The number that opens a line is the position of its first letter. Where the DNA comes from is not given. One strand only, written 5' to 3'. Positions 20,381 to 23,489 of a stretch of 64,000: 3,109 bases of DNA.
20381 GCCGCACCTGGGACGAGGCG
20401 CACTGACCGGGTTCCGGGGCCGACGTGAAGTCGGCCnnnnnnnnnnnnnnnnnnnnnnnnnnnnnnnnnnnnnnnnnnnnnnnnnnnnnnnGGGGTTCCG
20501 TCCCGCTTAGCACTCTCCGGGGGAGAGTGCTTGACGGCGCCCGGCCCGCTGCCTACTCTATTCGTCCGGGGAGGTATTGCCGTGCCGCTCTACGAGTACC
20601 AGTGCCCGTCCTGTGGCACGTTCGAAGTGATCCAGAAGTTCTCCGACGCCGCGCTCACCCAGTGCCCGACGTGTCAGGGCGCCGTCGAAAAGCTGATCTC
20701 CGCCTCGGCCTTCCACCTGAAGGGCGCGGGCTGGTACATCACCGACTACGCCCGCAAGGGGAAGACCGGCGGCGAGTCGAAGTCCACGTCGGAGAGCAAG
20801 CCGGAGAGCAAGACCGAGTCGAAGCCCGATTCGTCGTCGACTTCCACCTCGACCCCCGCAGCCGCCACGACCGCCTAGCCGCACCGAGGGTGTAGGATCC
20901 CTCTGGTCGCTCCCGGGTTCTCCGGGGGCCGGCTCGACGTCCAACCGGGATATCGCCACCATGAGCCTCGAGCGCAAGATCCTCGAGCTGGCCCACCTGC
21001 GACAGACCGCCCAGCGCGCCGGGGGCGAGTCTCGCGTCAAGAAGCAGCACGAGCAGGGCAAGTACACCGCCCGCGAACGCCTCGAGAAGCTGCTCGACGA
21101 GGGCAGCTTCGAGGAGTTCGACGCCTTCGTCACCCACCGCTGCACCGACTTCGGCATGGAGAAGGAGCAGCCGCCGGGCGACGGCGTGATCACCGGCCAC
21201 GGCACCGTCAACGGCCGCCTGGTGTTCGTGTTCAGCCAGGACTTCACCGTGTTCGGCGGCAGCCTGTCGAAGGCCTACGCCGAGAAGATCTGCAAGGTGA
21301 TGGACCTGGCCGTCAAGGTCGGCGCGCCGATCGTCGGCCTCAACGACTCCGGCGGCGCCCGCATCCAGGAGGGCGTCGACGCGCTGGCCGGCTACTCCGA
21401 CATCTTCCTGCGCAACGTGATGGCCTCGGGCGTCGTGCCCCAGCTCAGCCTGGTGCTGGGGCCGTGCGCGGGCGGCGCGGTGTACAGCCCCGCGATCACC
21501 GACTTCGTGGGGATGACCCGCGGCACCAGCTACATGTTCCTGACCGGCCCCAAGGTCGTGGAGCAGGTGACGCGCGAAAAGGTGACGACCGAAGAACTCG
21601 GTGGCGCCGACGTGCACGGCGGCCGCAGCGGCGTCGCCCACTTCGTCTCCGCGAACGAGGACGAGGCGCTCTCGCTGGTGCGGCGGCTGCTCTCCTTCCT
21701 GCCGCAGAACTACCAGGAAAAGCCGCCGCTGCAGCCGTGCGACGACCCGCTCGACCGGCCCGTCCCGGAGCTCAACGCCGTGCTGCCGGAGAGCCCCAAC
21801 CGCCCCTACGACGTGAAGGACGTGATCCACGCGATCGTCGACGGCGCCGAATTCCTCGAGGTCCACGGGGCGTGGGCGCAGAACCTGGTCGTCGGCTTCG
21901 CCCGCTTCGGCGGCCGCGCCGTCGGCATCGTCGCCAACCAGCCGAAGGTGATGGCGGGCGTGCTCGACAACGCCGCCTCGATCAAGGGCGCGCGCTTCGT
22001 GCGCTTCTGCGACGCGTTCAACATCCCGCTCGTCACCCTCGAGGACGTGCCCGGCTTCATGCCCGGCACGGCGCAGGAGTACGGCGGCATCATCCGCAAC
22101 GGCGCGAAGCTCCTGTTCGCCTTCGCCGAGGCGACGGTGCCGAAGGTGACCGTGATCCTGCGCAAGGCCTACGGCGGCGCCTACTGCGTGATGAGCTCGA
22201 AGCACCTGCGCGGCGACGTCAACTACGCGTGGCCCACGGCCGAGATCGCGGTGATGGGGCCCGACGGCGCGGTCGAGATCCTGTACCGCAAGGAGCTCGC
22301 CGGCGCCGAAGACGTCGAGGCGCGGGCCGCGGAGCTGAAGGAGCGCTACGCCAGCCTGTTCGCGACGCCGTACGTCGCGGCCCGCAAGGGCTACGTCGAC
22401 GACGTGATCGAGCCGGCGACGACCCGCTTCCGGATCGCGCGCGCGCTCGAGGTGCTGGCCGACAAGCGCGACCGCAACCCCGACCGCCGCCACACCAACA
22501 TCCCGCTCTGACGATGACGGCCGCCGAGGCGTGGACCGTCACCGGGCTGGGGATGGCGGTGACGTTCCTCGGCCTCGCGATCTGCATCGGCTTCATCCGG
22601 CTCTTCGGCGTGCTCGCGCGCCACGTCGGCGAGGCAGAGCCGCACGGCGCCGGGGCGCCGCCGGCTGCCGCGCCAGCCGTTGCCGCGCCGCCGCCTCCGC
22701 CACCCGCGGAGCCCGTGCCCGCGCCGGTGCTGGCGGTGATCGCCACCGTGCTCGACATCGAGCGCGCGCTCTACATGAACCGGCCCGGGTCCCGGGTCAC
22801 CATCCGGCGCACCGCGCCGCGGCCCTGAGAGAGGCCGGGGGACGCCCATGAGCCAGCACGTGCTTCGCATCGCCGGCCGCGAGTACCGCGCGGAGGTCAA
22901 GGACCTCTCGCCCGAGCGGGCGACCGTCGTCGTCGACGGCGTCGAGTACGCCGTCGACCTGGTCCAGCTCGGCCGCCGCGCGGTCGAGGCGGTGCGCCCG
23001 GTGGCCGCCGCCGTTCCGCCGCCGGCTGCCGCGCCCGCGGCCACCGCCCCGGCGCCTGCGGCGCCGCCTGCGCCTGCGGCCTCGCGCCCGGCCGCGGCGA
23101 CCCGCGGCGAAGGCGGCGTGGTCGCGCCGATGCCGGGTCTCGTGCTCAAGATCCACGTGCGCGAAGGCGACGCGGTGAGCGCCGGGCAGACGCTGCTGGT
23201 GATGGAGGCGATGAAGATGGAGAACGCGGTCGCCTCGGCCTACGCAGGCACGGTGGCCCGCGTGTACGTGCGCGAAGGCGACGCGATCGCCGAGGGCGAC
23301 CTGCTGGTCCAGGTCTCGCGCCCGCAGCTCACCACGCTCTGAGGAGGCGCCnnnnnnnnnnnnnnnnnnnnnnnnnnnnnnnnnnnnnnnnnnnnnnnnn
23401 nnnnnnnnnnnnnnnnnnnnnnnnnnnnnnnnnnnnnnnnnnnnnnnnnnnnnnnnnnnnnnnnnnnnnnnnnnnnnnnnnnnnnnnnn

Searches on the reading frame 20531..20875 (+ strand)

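Call 49: search_protein_families(library=pfam, proteins=[window:20531-20875:+], max_evalue=1)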
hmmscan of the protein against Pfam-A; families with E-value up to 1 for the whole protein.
window:20531-20875:+ (115 aa): 16 families
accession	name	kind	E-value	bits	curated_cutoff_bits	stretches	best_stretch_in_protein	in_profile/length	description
PF09723.15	Zn_ribbon_8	-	2.2e-15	56.8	34.4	1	19-56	2-41/41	Zinc ribbon domain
PF13453.11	Zn_ribbon_TFIIB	-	0.0041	16.9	22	1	24-50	1-27/41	Transcription factor zinc-finger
PF03119.21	DNA_ligase_ZBD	-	0.0083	16.4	25.8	0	24-30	1-7/27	NAD-dependent DNA ligase C4 zinc finger domain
PF23455.1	DUF7129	-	0.024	14.8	30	1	22-53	11-38/45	Domain of unknown function (DUF7129)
PF01155.25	HypA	-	0.035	14.5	28.9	1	22-64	70-108/112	Hydrogenase/urease nickel incorporation, metallochaperone, hypA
PF19134.6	DUF5817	-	0.051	14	31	1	25-50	6-29/57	Domain of unknown function (DUF5817)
PF15777.11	Anti-TRAP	-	0.06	13.8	32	1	16-51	4-39/59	Tryptophan RNA-binding attenuator protein inhibitory protein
PF18551.6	TackOD1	-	0.063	13.3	32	1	24-53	106-135/188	Thaumarchaeal output domain 1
PF13248.11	Zn_ribbon_3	-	0.071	13.1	27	1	22-31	2-11/26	zinc-ribbon domain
PF24460.1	DUF7575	-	0.084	12.7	28.5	0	24-29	5-10/28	Domain of unknown function (DUF7575)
PF13005.12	zf-IS66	-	0.094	13.6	27.3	0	43-54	2-13/46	zinc-finger binding domain of transposase IS66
PF08792.16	A2L_zn_ribbon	-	0.13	12.4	22.9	1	23-49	4-28/33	A2L zinc ribbon domain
PF17915.7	zf_Rg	-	0.14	12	25.5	0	44-53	9-18/49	Reverse gyrase zinc finger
PF24441.1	DUF7560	-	0.28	11.4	27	1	21-53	4-38/44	Family of unknown function (DUF7560)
PF17283.8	Zn_ribbon_SprT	-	0.32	11.5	28.1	1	21-29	3-11/38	SprT-like zinc ribbon domain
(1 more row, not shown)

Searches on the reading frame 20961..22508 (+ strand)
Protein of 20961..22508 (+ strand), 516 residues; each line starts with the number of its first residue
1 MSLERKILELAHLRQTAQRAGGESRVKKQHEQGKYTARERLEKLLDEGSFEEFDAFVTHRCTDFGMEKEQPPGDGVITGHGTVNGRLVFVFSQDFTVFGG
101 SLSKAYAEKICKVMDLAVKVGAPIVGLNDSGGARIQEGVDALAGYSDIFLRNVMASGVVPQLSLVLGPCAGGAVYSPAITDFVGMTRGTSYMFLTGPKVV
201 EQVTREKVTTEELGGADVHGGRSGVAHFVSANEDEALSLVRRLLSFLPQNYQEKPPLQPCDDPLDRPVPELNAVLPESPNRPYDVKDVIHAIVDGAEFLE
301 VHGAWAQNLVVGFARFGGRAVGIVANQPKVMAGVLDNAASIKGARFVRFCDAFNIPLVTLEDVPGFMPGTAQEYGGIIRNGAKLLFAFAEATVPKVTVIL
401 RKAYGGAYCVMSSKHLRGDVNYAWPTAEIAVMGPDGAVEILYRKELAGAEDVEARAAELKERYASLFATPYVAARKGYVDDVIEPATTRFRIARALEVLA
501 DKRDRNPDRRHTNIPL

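Call 4: search_protein_families(library=ncbifam, proteins=[window:20961-22508:+], max_evalue=0.01)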
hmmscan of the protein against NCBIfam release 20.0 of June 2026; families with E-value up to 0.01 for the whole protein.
window:20961-22508:+ (516 aa): 9 families
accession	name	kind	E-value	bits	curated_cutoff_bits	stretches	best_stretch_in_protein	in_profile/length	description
TIGR01117.1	mmdA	subfamily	1.6e-236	786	998.8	1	6-516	2-512/512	methylmalonyl-CoA decarboxylase subunit alpha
NF005530.0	PRK07189.1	equivalog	3.3e-20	72.4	228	1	34-203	15-192/303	biotin-independent malonate decarboxylase subunit beta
TIGR00515.1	accD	equivalog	3.4e-19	69.3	317.45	1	34-209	56-244/285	acetyl-CoA carboxylase, carboxyltransferase subunit beta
TIGR03133.1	malonate_beta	equivalog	1.1e-18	67.5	278.15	1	36-203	7-182/274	biotin-independent malonate decarboxylase subunit beta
TIGR00513.1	accA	equivalog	2.1e-12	47.1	319.3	1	277-445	65-238/321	acetyl-CoA carboxylase carboxyl transferase subunit alpha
NF004344.0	PRK05724.1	equivalog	3.2e-12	46.3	357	1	278-450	66-246/319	acetyl-CoA carboxylase carboxyltransferase subunit alpha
NF041504.1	AccA_sub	subfamily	2.7e-11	43.3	300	1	284-445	14-181/257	carboxyltransferase subunit alpha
NF008971.0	PRK12319.1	equivalog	6.2e-06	26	406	0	297-449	29-189/256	acetyl-CoA carboxylase carboxyl transferase subunit alpha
TIGR03134.1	malonate_gamma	equivalog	8.5e-06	25.4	237.15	1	286-441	3-169/258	biotin-independent malonate decarboxylase subunit gamma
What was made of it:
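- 20961..22511 (+): Carboxyltransferase (alpha subunit), MmdA/PccB-like, 516 aa. TIGR01117 mmdA scores 786 bits, below its 998.8 cutoff (call 4).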

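Call 5: search_protein_families(library=pfam, proteins=[window:20961-22508:+], max_evalue=1)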
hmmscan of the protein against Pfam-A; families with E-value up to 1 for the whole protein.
window:20961-22508:+ (516 aa): 2 families
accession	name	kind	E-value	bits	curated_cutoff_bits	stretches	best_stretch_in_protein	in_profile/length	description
PF01039.27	Carboxyl_trans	-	1.1e-196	654.7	22.3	1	28-514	1-493/493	Carboxyl transferase domain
PF03255.19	ACCA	-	4.2e-12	46.3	23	2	278-447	62-236/310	Acetyl co-enzyme A carboxylase carboxyltransferase-like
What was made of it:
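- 20961..22511 (+): Pfam Carboxyl_trans E 1.1e-196 (call 5).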

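Call 57: search_solved_structures(query=window:20961-22508:+, max_evalue=1e-20)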
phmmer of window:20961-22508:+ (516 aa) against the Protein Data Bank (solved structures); distinct sequences matched with E-value up to 1e-20: 46.
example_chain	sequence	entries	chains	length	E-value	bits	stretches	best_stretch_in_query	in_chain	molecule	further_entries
9wkr_G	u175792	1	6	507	2.3e-210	702.7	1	11-516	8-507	Propionyl-CoA carboxylase beta chain, mitochondrial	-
7ybu_C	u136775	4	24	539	2.7e-210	702.5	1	11-516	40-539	Propionyl-CoA carboxylase beta chain, mitochondrial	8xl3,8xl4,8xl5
3n6r_B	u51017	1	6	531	3.2e-210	702.3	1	6-516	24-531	Propionyl-CoA carboxylase, beta subunit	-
6ybp_A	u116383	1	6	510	2.2e-200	669.8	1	8-516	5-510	Propionyl-CoA carboxylase beta chain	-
6ybq_A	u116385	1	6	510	2e-199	666.6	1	8-516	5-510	Propionyl-CoA carboxylase beta chain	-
8pn8_A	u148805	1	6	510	2.7e-199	666.2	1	8-516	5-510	Propionyl-CoA carboxylase beta chain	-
1vrg_A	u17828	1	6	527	9.2e-199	664.5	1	1-516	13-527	propionyl-CoA carboxylase, beta subunit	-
8pn7_A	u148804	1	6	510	1.4e-198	663.9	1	7-516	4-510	Propionyl-CoA carboxylase beta chain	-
1x0u_A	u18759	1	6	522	3.2e-187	626.4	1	3-516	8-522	hypothetical methylmalonyl-CoA decarboxylase alpha subunit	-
3ibb_A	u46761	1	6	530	2.1e-186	623.7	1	6-516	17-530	Propionyl-CoA carboxylase complex B subunit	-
3ib9_A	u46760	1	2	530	2.5e-186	623.5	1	6-516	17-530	Propionyl-CoA carboxylase complex B subunit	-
1xnw_A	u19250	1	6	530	2.6e-186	623.4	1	6-516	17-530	propionyl-CoA carboxylase complex B subunit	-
3iav_A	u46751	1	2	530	2.8e-186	623.3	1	6-516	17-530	Propionyl-CoA carboxylase complex B subunit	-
3mfm_C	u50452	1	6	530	4.6e-186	622.6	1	6-516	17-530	Propionyl-CoA carboxylase complex B subunit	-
1xnv_A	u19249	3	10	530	5e-186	622.5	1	6-516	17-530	propionyl-CoA carboxylase complex B subunit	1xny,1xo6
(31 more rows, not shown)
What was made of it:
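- On Methylmalonyl-CoA decarboxylase (MmdABCD) as the specific complex type: PccB structures are the best PDB matches at ~700 bits; GcdA scores 98 bits (call 57).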

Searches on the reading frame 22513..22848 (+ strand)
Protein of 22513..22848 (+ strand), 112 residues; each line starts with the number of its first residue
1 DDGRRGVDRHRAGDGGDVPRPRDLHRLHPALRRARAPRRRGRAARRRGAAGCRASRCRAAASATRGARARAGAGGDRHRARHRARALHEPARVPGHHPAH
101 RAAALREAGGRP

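Call 5: search_protein_families(library=pfam, proteins=[window:22513-22848:+], max_evalue=1)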
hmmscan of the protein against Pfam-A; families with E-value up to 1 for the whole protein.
window:22513-22848:+ (112 aa): 0 families

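Call 49: search_protein_families(library=pfam, proteins=[window:22514-22825:+], max_evalue=1)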
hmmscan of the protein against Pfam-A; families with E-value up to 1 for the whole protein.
window:22514-22825:+ (104 aa): 2 families
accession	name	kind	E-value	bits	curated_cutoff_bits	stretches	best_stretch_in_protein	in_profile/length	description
PF04277.18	OAD_gamma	-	1.7e-10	41.8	27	1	5-78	2-70/76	Oxaloacetate decarboxylase, gamma chain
PF04625.18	DEC-1_N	-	0.9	8.9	29.2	1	47-72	116-140/403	DEC-1 protein, N-terminal region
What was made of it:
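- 22514..22828 (+): OadG/MmdD-like small subunit, 104 aa: N-terminal TM helix, Pro/Ala linker, C-terminal segment. Pfam OAD_gamma 41.8 bits against a cutoff of 27 (call 49).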

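Call 58: search_protein_families(library=ncbifam, proteins=[window:22514-22825:+], max_evalue=0.01)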
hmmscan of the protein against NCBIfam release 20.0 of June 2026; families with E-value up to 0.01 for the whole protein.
window:22514-22825:+ (104 aa): 1 family
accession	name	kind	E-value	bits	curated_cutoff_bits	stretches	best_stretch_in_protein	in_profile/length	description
TIGR01195.1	oadG_fam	subfamily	0.00041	20.9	36.05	1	5-55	6-60/84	sodium pump decarboxylases, gamma subunit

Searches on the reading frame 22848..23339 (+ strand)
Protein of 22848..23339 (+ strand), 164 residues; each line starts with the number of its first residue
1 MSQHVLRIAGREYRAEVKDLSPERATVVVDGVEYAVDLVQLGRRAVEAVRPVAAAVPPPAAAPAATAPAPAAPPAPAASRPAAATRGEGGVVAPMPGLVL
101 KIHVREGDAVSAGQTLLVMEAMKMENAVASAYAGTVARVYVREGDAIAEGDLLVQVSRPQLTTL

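Call 4: search_protein_families(library=ncbifam, proteins=[window:22848-23339:+], max_evalue=0.01)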
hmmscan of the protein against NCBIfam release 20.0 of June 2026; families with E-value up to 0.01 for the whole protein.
window:22848-23339:+ (164 aa): 30 families (the best 25 are shown)
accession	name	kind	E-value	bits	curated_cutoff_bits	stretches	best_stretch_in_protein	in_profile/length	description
NF004173.0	PRK05641.1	equivalog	3.5e-35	121.8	199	1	8-156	8-152/153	putative acetyl-CoA carboxylase biotin carboxyl carrier protein subunit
NF005117.0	PRK06549.1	equivalog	5e-26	91.8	159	1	27-156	7-129/130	acetyl-CoA carboxylase biotin carboxyl carrier protein subunit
NF006761.0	PRK09282.1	domain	1.8e-21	76.3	402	1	16-157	458-590/591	pyruvate carboxylase subunit B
NF010643.0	PRK14040.1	subfamily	4.7e-21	74.9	892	1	17-156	474-594/595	oxaloacetate decarboxylase subunit alpha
NF009554.0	PRK12999.1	equivalog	5.5e-20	70.8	965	1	77-157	1066-1146/1147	pyruvate carboxylase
NF047903.1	MmDecMmdC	equivalog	1.1e-19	71.1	200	1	26-154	5-129/132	methylmalonyl-CoA decarboxylase subunit gamma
NF006079.0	PRK08225.1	equivalog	1.4e-18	66.7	95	1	91-156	4-69/70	acetyl-CoA carboxylase biotin carboxyl carrier protein subunit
TIGR01108.1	oadA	equivalog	4.6e-18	65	756.5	1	72-153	504-582/582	sodium-extruding oxaloacetate decarboxylase subunit alpha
TIGR01235.1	pyruv_carbox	equivalog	1.8e-17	62.1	1114.45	1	79-156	1065-1142/1143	pyruvate carboxylase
NF004547.1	PRK05889.1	equivalog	7.3e-17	61.3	75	1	91-155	5-69/71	biotin/lipoyl-binding carrier protein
TIGR02712.1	urea_carbox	equivalog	4.8e-14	51.1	1303.85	1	81-156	1125-1200/1201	urea carboxylase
NF010645.0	PRK14042.1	equivalog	2.2e-13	49.8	1182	1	87-156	524-593/596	pyruvate carboxylase subunit B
TIGR00531.1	BCCP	equivalog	1.6e-10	41.7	115.2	1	40-156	31-154/156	acetyl-CoA carboxylase biotin carboxyl carrier protein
TIGR01843.1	type_I_hlyD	subfamily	1.3e-09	37.6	208.65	1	97-128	52-83/422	HlyD family type I secretion periplasmic adaptor subunit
TIGR01730.1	RND_mfp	subfamily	3.9e-09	35.9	94.9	2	92-124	30-62/322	efflux RND transporter periplasmic adaptor subunit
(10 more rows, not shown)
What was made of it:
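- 22848..23342 (+): Biotin carboxyl carrier protein, 164 aa. NF004173 and MmdC-like NCBIfam hits (call 4).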

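Call 5: search_protein_families(library=pfam, proteins=[window:22848-23339:+], max_evalue=1)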
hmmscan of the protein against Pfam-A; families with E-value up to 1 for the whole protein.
window:22848-23339:+ (164 aa): 12 families
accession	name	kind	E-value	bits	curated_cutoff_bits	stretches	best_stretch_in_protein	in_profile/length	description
PF00364.28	Biotin_lipoyl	-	8e-18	64.5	22.1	1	91-155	3-72/73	Biotin-requiring enzyme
PF13533.13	Biotin_lipoyl_2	-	1.1e-13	51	29.8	2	93-119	5-31/32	Biotin-lipoyl like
PF16576.10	HlyD_D23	-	3.2e-07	30.3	30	2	91-120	111-140/214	Barrel-sandwich domain of CusB or HlyD membrane-fusion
PF13437.12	HlyD_3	-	9.4e-07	30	22.2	2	91-120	2-31/106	HlyD family secretion protein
PF05896.17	NQRA_N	-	0.00026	21.6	25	1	96-138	36-77/94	NqrA N-terminal barrel-sandwich hybrid domain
PF00358.26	PTS_EIIA_1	-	0.00036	20.7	27.2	1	97-131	81-115/127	phosphoenolpyruvate-dependent sugar phosphotransferase system, EIIA 1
PF04625.18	DEC-1_N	-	0.0043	16.6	29.2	1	48-80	117-151/403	DEC-1 protein, N-terminal region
PF02749.22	QRPTase_N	-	0.014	16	27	0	95-121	36-62/82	Quinolinate phosphoribosyl transferase, N-terminal domain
PF01551.29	Peptidase_M23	-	0.043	14.5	28.7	1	86-157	12-73/96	Peptidase family M23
PF03793.24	PASTA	-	0.11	12.9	23.2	0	130-151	35-56/64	PASTA domain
PF13375.12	RnfC_N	-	0.14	12.6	25.6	1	101-141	43-82/101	RnfC Barrel sandwich hybrid domain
PF06898.16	YqfD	-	0.22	10.8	25.2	0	138-155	197-221/379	Putative stage IV sporulation protein YqfD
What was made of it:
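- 22848..23342 (+): Pfam Biotin_lipoyl E 8e-18 (call 5).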
